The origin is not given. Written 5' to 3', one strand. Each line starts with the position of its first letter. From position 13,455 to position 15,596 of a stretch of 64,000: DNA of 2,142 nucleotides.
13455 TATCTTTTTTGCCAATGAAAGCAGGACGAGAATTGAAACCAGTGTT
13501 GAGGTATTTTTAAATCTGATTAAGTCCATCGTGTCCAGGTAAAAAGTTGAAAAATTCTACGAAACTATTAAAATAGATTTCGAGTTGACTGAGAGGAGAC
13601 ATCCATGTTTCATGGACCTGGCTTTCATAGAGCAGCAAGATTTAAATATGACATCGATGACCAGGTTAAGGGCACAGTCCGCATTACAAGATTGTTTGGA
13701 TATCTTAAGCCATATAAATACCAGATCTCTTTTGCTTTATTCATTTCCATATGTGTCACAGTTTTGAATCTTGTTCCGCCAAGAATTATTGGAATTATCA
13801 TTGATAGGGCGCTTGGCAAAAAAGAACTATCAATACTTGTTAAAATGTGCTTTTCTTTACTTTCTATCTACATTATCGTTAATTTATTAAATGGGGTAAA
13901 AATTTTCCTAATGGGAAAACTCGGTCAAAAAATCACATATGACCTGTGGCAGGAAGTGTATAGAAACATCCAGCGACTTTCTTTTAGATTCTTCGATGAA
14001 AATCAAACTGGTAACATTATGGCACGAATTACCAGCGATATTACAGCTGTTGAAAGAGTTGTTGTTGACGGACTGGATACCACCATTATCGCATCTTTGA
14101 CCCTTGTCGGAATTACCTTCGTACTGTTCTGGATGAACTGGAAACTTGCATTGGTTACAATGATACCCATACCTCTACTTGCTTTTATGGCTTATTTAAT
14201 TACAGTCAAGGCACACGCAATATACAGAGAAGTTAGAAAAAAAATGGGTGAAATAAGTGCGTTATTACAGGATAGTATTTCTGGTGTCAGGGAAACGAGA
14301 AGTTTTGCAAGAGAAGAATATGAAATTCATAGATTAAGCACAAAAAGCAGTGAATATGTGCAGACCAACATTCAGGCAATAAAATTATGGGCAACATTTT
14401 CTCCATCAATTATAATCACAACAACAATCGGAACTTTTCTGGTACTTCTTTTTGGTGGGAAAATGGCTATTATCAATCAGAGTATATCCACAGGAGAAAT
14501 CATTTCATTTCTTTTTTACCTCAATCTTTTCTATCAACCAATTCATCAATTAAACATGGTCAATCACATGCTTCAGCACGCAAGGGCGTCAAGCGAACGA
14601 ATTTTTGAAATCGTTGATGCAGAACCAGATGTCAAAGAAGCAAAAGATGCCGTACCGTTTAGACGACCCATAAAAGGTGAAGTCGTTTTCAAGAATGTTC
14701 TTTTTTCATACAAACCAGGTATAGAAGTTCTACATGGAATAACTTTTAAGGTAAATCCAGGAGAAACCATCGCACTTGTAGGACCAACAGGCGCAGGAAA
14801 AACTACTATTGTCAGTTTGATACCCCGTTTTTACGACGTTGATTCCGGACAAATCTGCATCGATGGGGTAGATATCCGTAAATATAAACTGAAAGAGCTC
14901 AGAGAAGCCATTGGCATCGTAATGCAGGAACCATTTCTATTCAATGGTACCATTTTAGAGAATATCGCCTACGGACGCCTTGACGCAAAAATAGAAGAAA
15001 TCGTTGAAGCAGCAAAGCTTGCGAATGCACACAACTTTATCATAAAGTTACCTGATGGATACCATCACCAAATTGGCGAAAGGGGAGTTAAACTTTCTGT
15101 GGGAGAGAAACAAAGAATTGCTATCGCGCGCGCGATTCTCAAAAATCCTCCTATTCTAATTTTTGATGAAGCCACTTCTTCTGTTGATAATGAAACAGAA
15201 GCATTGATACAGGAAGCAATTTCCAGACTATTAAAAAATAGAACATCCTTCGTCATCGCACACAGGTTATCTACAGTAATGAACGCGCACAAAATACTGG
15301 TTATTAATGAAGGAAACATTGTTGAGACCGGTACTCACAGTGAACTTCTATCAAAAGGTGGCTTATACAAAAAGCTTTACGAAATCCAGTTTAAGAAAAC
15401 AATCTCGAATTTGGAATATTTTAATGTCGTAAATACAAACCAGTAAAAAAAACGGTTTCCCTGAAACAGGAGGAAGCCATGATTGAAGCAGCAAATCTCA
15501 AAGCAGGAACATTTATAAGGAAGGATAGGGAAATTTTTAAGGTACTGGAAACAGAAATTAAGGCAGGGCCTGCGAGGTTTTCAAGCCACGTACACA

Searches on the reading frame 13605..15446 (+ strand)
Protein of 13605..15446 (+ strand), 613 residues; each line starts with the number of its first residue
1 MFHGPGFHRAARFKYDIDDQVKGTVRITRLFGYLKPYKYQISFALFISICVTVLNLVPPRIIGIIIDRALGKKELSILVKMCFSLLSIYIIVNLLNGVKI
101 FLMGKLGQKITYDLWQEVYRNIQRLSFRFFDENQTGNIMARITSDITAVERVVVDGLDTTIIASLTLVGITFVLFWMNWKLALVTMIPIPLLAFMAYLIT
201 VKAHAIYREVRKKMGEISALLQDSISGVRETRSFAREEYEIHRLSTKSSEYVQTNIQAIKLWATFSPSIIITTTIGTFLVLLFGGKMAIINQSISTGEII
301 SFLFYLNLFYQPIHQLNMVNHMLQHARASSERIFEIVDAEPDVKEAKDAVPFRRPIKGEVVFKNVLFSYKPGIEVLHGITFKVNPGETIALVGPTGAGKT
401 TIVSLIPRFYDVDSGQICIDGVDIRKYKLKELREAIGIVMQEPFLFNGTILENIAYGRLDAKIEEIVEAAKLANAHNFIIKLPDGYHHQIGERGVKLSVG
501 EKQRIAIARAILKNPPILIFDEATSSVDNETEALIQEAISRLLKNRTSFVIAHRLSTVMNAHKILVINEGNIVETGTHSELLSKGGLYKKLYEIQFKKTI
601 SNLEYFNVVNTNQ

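Call 11: find_encoding_contigs(protein=window:13605-15446:+, flank=3000, max_places=10)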
Protein window:13605-15446:+ (613 aa): 9 contigs read that carry it; 3 places shown.
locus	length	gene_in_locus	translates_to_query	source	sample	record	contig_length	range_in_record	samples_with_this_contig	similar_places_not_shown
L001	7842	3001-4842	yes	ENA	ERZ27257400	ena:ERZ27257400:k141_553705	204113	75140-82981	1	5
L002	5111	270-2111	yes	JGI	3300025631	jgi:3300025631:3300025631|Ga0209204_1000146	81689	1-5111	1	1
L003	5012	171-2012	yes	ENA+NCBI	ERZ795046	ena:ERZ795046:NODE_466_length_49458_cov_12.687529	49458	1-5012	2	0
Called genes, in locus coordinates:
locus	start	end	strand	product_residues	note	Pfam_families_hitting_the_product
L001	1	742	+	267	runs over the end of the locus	PF02463:SMC_N (weak), PF00005:ABC_tran, PF13304:AAA_21 (faint)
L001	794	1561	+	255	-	PF01261:AP_endonuc_2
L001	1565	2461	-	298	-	PF01075:Glyco_transf_9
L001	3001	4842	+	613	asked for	PF00664:ABC_membrane, PF00005:ABC_tran, PF02463:SMC_N (weak)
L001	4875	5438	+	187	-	PF08207:EFP_N (weak), PF01132:EFP, PF09285:Elong-fact-P_C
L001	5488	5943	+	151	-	PF00908:dTDP_sugar_isom, PF14667:Polysacc_synt_C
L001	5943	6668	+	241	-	PF00483:NTP_transferase, PF12804:NTP_transf_3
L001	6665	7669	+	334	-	PF01073:3Beta_HSD, PF01370:Epimerase, PF02719:Polysacc_synt_2, PF04321:RmlD_sub_bind, PF16363:GDP_Man_Dehyd, PF07993:NAD_binding_4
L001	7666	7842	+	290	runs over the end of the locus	PF01370:Epimerase, PF04321:RmlD_sub_bind, PF01073:3Beta_HSD (weak), PF16363:GDP_Man_Dehyd, PF02719:Polysacc_synt_2, PF07993:NAD_binding_4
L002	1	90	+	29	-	?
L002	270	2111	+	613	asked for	PF00664:ABC_membrane, PF00005:ABC_tran, PF02463:SMC_N (weak)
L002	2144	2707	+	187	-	PF08207:EFP_N (weak), PF01132:EFP, PF09285:Elong-fact-P_C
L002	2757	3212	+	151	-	PF00908:dTDP_sugar_isom, PF14667:Polysacc_synt_C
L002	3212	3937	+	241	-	PF00483:NTP_transferase, PF12804:NTP_transf_3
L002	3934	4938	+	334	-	PF01073:3Beta_HSD, PF01370:Epimerase, PF02719:Polysacc_synt_2, PF04321:RmlD_sub_bind, PF16363:GDP_Man_Dehyd, PF07993:NAD_binding_4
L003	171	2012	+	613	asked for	PF00664:ABC_membrane, PF00005:ABC_tran, PF02463:SMC_N (weak)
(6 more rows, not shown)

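Call 16: find_homologous_proteins(query=window:13605-15446:+, max_evalue=1e-50)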
Query window:13605-15446:+ (613 aa): 7996 proteins with E <= 1e-50 among 8000 candidates; the best 120 are listed.
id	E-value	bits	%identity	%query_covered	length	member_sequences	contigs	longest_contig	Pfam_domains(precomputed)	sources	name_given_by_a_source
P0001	0.0e+0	1350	100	100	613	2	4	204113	PF00005.34,PF02463.26,PF00664.29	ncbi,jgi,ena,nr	ncbi:MAG TPA: ABC transporter ATP-binding protein [bacterium]|nr:ABC transporter ATP-binding protein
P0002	0.0e+0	1263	92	100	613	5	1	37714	PF00005.34,PF02463.26,PF00664.29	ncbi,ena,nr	ncbi:MAG TPA: ABC transporter ATP-binding protein [bacterium]|nr:ABC transporter ATP-binding protein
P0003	0.0e+0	1091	81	98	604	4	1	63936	PF00005.34,PF02463.26,PF00664.29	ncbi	-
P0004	0.0e+0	1079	79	98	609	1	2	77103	PF00005.34,PF02463.26,PF00664.29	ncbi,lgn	-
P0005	0.0e+0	1030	77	98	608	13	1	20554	PF00005.34,PF02463.26,PF00664.29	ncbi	-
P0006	0.0e+0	1021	74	99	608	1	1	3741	PF00005.34,PF02463.26,PF00664.29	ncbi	-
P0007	4.4e-294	995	75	95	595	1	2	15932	PF00270.36,PF00005.34,PF02463.26,PF00664.29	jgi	-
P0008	2.7e-285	966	84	83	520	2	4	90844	PF00005.34,PF02463.26,PF00664.29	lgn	-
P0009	1.4e-281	953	72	97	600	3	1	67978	PF00005.34,PF02463.26,PF00664.29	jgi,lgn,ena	-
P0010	1.1e-276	937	67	98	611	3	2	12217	PF00005.34,PF02463.26,PF00664.29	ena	-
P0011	2.4e-276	936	75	88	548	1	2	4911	PF00270.36,PF00005.34,PF02463.26,PF00664.29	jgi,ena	-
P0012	3.1e-272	923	68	97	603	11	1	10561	PF00005.34,PF02463.26,PF00664.29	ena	-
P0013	3.3e-272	923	66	100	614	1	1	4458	PF00005.34,PF02463.26,PF00664.29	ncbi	-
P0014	1.2e-269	914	67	98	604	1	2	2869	PF00005.34,PF02463.26,PF00664.29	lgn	-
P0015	6.3e-268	908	67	97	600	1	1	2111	PF00005.34,PF02463.26,PF00664.29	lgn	-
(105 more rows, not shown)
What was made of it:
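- On Type III toxin-antitoxin RNA arrays (ToxI-like): The downstream gene is an MsbA-type ABC exporter (calls 11, 16).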

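Call 17: find_encoding_contigs(protein=P0002, flank=3000, max_places=3)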
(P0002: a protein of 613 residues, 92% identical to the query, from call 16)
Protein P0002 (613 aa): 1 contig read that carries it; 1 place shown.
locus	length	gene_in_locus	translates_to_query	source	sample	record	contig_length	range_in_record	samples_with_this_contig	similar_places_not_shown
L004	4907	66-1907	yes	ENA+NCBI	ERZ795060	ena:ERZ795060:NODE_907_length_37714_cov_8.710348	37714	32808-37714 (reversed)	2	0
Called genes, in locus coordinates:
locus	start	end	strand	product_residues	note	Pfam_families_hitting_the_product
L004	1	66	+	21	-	?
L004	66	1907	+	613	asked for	PF00664:ABC_membrane, PF00005:ABC_tran, PF02463:SMC_N (weak)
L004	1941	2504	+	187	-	PF08207:EFP_N (weak), PF01132:EFP, PF09285:Elong-fact-P_C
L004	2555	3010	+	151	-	PF00908:dTDP_sugar_isom, PF14667:Polysacc_synt_C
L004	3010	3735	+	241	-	PF00483:NTP_transferase, PF12804:NTP_transf_3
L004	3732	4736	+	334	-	PF01073:3Beta_HSD, PF01370:Epimerase, PF02719:Polysacc_synt_2, PF04321:RmlD_sub_bind, PF16363:GDP_Man_Dehyd, PF07993:NAD_binding_4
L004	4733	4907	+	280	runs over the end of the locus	PF01370:Epimerase, PF04321:RmlD_sub_bind, PF01073:3Beta_HSD (weak), PF16363:GDP_Man_Dehyd, PF02719:Polysacc_synt_2, PF07993:NAD_binding_4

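Call 18: find_encoding_contigs(protein=P0003, flank=3000, max_places=3)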
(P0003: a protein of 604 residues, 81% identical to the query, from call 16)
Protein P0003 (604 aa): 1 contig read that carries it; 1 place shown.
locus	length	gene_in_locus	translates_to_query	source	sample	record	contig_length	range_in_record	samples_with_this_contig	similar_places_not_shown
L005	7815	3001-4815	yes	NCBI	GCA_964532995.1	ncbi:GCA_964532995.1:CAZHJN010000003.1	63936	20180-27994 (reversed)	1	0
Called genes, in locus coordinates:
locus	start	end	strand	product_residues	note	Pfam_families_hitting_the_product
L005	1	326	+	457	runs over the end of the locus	PF00206:Lyase_1, PF14698:ASL_C2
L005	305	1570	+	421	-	PF00278:Orn_DAP_Arg_deC, PF01168:Ala_racemase_N (weak), PF02784:Orn_Arg_deC_N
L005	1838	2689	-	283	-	PF00142:Fer4_NifH, PF01656:CbiA, PF02374:ArsA_ATPase (weak), PF06564:CBP_BcsQ, PF09140:MipZ, PF10609:ParA (weak), PF13614:AAA_31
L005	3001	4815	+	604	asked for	PF00664:ABC_membrane, PF00005:ABC_tran, PF02463:SMC_N (faint)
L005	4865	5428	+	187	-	PF08207:EFP_N, PF01132:EFP, PF09285:Elong-fact-P_C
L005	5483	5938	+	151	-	PF00908:dTDP_sugar_isom, PF05523:FdtA (weak), PF14667:Polysacc_synt_C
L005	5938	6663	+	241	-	PF00483:NTP_transferase, PF12804:NTP_transf_3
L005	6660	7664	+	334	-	PF01073:3Beta_HSD, PF01370:Epimerase, PF02719:Polysacc_synt_2, PF04321:RmlD_sub_bind, PF16363:GDP_Man_Dehyd, PF07993:NAD_binding_4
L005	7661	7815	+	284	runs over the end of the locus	PF01370:Epimerase, PF04321:RmlD_sub_bind, PF01073:3Beta_HSD, PF02719:Polysacc_synt_2, PF16363:GDP_Man_Dehyd, PF07993:NAD_binding_4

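Call 19: find_encoding_contigs(protein=P0004, flank=3000, max_places=3)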
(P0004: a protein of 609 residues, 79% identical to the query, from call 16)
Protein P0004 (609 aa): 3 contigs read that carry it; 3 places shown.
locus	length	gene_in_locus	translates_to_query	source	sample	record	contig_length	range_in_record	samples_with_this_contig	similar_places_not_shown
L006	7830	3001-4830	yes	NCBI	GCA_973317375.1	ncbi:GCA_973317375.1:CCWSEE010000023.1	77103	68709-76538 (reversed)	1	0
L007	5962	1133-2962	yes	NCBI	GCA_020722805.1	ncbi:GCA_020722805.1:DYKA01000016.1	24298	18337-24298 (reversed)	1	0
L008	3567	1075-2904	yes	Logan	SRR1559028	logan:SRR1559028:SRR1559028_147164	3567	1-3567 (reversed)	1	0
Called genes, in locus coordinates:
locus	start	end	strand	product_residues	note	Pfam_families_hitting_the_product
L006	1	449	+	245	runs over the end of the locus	-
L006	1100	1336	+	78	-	-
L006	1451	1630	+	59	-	-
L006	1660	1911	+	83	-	-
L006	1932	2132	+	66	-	-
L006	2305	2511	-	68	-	-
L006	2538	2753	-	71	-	-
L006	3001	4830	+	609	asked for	PF00664:ABC_membrane, PF00005:ABC_tran, PF02463:SMC_N (faint)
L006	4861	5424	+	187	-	PF08207:EFP_N, PF01132:EFP, PF09285:Elong-fact-P_C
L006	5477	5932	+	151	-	PF00908:dTDP_sugar_isom, PF14667:Polysacc_synt_C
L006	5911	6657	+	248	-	PF00483:NTP_transferase, PF12804:NTP_transf_3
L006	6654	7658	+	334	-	PF01073:3Beta_HSD, PF01370:Epimerase, PF02719:Polysacc_synt_2, PF04321:RmlD_sub_bind, PF16363:GDP_Man_Dehyd, PF07993:NAD_binding_4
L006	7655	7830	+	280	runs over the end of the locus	PF01370:Epimerase, PF04321:RmlD_sub_bind, PF01073:3Beta_HSD, PF02719:Polysacc_synt_2, PF16363:GDP_Man_Dehyd, PF07993:NAD_binding_4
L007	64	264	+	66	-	-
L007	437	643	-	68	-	-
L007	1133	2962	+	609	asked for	PF00664:ABC_membrane, PF00005:ABC_tran, PF02463:SMC_N (faint)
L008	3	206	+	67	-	?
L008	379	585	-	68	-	-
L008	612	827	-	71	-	-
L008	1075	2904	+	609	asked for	PF00664:ABC_membrane, PF00005:ABC_tran, PF02463:SMC_N (faint)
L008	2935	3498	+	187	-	PF08207:EFP_N, PF01132:EFP, PF09285:Elong-fact-P_C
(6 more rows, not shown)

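Call 61: find_encoding_contigs(protein=P0008, flank=2500, max_places=4)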
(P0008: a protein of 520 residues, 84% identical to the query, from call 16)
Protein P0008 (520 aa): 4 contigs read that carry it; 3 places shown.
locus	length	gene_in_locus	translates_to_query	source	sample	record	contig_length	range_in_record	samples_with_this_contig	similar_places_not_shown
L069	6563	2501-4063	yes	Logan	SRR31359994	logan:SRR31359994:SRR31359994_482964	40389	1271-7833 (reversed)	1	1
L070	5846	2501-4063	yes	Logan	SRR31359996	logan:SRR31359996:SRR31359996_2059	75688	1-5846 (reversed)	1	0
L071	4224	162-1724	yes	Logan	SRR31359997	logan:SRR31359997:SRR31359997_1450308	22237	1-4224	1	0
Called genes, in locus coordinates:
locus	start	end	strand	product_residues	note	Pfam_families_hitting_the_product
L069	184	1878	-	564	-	-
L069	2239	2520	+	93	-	-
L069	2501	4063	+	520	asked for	PF00664:ABC_membrane, PF00005:ABC_tran, PF02463:SMC_N (faint)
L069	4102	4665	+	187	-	PF08207:EFP_N, PF01132:EFP, PF09285:Elong-fact-P_C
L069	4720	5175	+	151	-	PF00908:dTDP_sugar_isom, PF05523:FdtA (weak), PF14667:Polysacc_synt_C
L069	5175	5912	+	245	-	PF00483:NTP_transferase, PF12804:NTP_transf_3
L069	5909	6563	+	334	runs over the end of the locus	PF01073:3Beta_HSD, PF01370:Epimerase, PF02719:Polysacc_synt_2, PF04321:RmlD_sub_bind, PF16363:GDP_Man_Dehyd, PF07993:NAD_binding_4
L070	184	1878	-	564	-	-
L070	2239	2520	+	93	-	-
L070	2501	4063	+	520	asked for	PF00664:ABC_membrane, PF00005:ABC_tran, PF02463:SMC_N (faint)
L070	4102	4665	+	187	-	PF08207:EFP_N, PF01132:EFP, PF09285:Elong-fact-P_C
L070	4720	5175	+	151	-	PF00908:dTDP_sugar_isom, PF05523:FdtA (weak), PF14667:Polysacc_synt_C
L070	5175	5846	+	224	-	?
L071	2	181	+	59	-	?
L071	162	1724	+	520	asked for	PF00664:ABC_membrane, PF00005:ABC_tran, PF02463:SMC_N (faint)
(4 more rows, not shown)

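Call 62: find_encoding_contigs(protein=P0005, flank=2500, max_places=3)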
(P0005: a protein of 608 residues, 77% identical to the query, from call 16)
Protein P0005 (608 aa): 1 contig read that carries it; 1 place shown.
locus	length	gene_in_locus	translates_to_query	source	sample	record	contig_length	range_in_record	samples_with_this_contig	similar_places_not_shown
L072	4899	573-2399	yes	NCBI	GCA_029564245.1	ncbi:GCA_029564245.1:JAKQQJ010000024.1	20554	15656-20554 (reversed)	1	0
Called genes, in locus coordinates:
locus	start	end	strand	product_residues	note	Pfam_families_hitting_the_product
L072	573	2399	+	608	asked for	PF00664:ABC_membrane, PF02463:SMC_N (faint), PF00005:ABC_tran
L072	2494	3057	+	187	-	PF08207:EFP_N, PF01132:EFP, PF09285:Elong-fact-P_C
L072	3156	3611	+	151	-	PF00908:dTDP_sugar_isom, PF14667:Polysacc_synt_C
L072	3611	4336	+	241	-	PF00483:NTP_transferase, PF12804:NTP_transf_3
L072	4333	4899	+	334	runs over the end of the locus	PF01073:3Beta_HSD, PF01370:Epimerase, PF02719:Polysacc_synt_2, PF04321:RmlD_sub_bind, PF16363:GDP_Man_Dehyd, PF07993:NAD_binding_4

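Call 63: find_encoding_contigs(protein=P0009, flank=2500, max_places=3)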
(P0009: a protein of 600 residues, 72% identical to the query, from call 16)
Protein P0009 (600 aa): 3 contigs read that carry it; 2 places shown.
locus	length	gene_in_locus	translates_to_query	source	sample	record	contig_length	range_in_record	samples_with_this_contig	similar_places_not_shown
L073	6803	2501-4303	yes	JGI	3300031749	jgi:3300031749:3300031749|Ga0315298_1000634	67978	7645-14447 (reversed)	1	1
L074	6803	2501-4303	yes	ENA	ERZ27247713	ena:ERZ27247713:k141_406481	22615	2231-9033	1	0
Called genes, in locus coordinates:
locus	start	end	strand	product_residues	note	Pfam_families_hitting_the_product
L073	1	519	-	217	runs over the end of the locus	PF02525:Flavodoxin_2, PF03358:FMN_red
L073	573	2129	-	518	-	PF00515:TPR_1 (faint), PF07719:TPR_2 (faint), PF13414:TPR_11 (weak), PF14559:TPR_19 (faint), PF00595:PDZ (weak), PF13180:PDZ_2 (weak), PF17820:PDZ_6 (weak)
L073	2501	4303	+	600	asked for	PF00664:ABC_membrane, PF00005:ABC_tran, PF02463:SMC_N (faint)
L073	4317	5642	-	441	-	-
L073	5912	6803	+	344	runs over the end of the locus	PF01208:URO-D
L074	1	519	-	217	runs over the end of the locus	PF02525:Flavodoxin_2, PF03358:FMN_red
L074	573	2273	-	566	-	PF00515:TPR_1 (faint), PF07719:TPR_2 (faint), PF13414:TPR_11 (weak), PF13432:TPR_16 (faint), PF14559:TPR_19 (weak), PF00595:PDZ (weak), PF13180:PDZ_2 (faint), PF17820:PDZ_6 (weak)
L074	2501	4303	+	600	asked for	PF00664:ABC_membrane, PF00005:ABC_tran, PF02463:SMC_N (faint)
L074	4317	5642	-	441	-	-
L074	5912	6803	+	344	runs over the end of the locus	PF01208:URO-D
